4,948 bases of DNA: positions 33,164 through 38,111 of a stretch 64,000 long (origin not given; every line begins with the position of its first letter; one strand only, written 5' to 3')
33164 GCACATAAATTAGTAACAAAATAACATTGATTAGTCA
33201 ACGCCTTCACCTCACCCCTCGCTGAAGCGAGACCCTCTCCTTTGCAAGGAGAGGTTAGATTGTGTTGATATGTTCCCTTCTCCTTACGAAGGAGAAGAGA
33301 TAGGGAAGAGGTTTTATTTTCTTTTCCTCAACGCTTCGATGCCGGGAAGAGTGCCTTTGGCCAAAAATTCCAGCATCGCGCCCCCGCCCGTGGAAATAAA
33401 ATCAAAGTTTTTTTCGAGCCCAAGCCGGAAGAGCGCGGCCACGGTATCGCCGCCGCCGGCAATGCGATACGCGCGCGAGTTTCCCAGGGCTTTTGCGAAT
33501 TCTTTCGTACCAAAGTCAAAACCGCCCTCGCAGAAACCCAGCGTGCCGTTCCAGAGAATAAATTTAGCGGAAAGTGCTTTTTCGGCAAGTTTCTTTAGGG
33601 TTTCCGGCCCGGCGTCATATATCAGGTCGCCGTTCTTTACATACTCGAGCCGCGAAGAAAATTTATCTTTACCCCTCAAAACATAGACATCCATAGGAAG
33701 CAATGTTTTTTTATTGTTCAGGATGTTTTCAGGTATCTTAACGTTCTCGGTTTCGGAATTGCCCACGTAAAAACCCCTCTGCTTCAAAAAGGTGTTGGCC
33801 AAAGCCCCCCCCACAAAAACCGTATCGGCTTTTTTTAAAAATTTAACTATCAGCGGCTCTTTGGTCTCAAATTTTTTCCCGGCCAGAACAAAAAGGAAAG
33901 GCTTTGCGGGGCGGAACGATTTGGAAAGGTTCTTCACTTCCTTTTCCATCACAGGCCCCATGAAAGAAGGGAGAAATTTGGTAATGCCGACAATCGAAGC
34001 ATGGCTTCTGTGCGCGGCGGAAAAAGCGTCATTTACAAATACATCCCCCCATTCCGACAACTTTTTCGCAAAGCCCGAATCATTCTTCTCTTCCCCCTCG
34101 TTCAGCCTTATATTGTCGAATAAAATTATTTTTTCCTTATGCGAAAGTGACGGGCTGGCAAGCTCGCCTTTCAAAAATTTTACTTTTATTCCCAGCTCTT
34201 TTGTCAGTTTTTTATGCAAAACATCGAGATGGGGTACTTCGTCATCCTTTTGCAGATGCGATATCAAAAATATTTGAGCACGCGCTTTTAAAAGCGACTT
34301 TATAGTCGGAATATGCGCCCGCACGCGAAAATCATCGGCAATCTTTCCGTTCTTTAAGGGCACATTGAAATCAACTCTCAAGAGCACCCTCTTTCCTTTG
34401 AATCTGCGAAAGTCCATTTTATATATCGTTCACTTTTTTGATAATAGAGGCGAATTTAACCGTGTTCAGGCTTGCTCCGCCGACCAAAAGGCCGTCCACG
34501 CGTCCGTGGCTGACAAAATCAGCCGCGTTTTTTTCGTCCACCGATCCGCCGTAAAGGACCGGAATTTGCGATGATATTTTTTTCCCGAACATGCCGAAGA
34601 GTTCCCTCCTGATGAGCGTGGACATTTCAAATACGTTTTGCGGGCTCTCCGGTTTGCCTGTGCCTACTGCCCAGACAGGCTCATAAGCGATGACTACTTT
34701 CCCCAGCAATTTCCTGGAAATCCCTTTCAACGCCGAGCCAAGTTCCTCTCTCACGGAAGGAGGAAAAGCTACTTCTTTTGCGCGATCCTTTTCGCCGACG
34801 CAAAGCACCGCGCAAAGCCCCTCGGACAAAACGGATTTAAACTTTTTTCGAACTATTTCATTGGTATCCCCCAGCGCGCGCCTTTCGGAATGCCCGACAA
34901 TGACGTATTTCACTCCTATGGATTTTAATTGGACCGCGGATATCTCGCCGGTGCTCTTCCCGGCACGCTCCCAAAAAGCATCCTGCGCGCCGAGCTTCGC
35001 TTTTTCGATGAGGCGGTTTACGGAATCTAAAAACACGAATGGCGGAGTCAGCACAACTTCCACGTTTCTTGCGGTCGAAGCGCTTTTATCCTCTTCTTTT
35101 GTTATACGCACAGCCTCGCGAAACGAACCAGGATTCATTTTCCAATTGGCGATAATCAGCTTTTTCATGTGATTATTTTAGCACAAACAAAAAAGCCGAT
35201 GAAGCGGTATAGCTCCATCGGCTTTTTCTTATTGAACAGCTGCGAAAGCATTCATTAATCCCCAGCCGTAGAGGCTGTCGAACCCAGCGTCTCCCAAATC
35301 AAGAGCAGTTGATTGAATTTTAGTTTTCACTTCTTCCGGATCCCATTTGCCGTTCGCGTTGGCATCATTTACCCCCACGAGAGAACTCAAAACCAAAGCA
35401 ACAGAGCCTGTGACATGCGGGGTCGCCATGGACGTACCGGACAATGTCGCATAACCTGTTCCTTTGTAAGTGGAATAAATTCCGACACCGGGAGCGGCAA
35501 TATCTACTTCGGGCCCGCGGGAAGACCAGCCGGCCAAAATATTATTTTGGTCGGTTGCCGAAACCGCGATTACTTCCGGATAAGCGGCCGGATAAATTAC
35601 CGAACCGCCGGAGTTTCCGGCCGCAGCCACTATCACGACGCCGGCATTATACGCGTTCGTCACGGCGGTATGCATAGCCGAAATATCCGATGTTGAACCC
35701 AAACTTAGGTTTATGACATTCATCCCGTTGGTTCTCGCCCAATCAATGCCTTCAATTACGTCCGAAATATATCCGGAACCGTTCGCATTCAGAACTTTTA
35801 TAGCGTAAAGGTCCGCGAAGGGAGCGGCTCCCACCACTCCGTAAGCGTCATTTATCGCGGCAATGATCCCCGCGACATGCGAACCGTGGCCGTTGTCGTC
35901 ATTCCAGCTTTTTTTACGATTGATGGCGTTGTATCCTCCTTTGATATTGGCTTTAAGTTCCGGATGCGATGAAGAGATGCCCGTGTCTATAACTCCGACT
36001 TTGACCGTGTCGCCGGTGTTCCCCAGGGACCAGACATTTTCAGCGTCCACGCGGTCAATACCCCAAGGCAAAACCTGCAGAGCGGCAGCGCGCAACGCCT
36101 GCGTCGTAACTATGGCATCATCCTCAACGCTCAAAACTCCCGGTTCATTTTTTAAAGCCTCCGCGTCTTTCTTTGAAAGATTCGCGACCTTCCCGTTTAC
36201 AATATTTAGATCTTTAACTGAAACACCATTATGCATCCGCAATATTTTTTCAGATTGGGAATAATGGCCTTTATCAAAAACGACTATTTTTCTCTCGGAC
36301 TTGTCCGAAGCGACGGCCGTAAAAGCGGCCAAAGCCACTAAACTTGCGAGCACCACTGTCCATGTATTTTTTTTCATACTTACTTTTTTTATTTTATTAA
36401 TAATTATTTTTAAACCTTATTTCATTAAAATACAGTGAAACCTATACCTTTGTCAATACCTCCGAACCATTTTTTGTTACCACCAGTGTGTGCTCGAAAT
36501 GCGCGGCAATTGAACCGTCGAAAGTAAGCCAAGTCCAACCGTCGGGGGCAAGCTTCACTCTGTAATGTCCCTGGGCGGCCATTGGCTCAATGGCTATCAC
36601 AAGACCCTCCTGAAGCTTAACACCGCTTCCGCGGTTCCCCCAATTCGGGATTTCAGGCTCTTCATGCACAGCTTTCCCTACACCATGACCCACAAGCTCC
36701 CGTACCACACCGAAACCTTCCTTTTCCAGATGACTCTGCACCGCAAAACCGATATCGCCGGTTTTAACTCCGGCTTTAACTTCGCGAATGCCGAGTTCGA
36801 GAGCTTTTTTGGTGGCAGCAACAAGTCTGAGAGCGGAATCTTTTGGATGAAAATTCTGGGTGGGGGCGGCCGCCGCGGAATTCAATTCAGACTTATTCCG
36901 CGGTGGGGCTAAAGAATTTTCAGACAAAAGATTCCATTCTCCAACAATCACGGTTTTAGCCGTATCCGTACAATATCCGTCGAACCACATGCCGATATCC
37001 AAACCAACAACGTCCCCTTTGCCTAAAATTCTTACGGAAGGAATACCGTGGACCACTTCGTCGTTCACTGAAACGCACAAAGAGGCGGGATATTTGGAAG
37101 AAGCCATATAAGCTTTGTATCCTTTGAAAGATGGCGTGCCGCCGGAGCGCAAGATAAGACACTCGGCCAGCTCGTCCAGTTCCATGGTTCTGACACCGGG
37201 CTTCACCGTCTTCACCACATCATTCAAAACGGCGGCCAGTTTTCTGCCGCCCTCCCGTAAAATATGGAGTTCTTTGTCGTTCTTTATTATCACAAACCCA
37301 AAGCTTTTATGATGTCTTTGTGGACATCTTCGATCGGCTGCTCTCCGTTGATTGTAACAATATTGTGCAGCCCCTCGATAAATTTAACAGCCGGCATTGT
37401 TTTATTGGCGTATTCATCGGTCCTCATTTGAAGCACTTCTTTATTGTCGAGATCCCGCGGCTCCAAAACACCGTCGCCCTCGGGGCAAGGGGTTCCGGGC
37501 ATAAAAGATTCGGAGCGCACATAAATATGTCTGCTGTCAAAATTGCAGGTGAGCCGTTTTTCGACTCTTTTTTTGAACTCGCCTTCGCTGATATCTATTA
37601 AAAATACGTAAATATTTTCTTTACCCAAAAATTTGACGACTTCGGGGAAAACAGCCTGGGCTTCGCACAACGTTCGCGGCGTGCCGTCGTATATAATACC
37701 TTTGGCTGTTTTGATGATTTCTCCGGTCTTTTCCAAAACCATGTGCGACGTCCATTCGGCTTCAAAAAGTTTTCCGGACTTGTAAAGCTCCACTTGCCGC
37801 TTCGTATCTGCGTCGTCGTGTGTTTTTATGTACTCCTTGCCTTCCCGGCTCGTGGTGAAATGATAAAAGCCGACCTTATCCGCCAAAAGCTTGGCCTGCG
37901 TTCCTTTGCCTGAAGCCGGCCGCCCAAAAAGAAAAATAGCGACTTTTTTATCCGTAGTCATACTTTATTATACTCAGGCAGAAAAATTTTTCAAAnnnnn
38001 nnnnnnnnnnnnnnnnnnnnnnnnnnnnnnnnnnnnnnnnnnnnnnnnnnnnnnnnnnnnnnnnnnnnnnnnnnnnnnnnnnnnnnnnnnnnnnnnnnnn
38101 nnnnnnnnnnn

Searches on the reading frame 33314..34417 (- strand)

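Call 77: search_protein_families(library=pfam, proteins=[window:33314-34417:-], max_evalue=0.0001)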
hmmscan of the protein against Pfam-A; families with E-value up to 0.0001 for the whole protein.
window:33314-34417:- (367 aa): 1 family
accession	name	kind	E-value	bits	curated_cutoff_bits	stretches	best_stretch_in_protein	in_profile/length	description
PF00162.24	PGK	-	2.8e-102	343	27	1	5-353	5-377/379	Phosphoglycerate kinase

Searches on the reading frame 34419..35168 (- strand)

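Call 78: search_protein_families(library=pfam, proteins=[window:34419-35168:-], max_evalue=0.0001)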
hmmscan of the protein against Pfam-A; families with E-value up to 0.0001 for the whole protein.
window:34419-35168:- (249 aa): 1 family
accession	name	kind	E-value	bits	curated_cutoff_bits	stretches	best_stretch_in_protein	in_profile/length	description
PF00121.24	TIM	-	3.9e-71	239.9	20.1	1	3-245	1-244/245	Triosephosphate isomerase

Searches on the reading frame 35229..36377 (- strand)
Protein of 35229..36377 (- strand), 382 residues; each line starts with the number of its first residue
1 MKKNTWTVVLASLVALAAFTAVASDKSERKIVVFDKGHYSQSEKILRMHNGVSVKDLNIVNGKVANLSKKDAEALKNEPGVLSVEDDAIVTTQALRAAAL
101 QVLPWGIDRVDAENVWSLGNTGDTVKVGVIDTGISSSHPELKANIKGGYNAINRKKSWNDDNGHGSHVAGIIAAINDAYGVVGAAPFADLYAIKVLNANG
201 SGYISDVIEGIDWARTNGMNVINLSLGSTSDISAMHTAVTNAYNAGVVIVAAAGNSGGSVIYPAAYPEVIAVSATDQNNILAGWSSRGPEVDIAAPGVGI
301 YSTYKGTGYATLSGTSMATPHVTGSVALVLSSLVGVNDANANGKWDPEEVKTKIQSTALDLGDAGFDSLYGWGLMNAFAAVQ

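Call 78: search_protein_families(library=pfam, proteins=[window:35229-36377:-], max_evalue=0.0001)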
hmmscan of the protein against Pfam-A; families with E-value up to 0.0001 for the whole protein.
window:35229-36377:- (382 aa): 1 family
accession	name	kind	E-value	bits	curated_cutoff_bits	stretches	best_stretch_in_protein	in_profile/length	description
PF00082.27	Peptidase_S8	-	5.9e-61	206.7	21.8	1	122-373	1-288/288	Subtilase family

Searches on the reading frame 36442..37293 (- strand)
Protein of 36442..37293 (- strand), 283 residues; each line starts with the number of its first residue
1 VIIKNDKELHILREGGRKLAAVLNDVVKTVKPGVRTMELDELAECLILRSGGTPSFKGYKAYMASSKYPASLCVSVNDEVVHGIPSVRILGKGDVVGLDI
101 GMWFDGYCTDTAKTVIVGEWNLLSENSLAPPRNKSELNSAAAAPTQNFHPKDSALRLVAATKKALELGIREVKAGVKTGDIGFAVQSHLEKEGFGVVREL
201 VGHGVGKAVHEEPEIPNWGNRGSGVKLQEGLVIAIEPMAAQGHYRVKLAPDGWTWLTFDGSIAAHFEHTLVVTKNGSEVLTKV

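Call 78: search_protein_families(library=pfam, proteins=[window:36442-37293:-], max_evalue=0.0001)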
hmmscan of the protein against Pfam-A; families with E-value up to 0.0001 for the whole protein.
window:36442-37293:- (283 aa): 1 family
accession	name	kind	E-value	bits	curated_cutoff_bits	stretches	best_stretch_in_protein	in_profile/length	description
PF00557.29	Peptidase_M24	-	1e-43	150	23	2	151-274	103-208/208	Metallopeptidase family M24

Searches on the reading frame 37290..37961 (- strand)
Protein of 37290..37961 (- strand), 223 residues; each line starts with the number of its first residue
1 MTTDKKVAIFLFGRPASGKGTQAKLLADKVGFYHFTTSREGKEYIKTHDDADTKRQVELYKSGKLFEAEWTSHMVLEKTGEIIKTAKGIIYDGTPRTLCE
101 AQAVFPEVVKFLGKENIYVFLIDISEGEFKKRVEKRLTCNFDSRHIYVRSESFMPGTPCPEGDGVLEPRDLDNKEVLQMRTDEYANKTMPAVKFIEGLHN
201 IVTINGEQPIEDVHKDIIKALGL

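Call 78: search_protein_families(library=pfam, proteins=[window:37290-37961:-], max_evalue=0.0001)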
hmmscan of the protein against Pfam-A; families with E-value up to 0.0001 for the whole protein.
window:37290-37961:- (223 aa): 2 families
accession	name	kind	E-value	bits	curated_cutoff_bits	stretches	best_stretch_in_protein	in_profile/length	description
PF00406.28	ADK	-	1e-16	61.9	26.8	1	11-195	1-146/151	Adenylate kinase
PF13207.12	AAA_17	-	6.4e-07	30.2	27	1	12-136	1-122/136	AAA domain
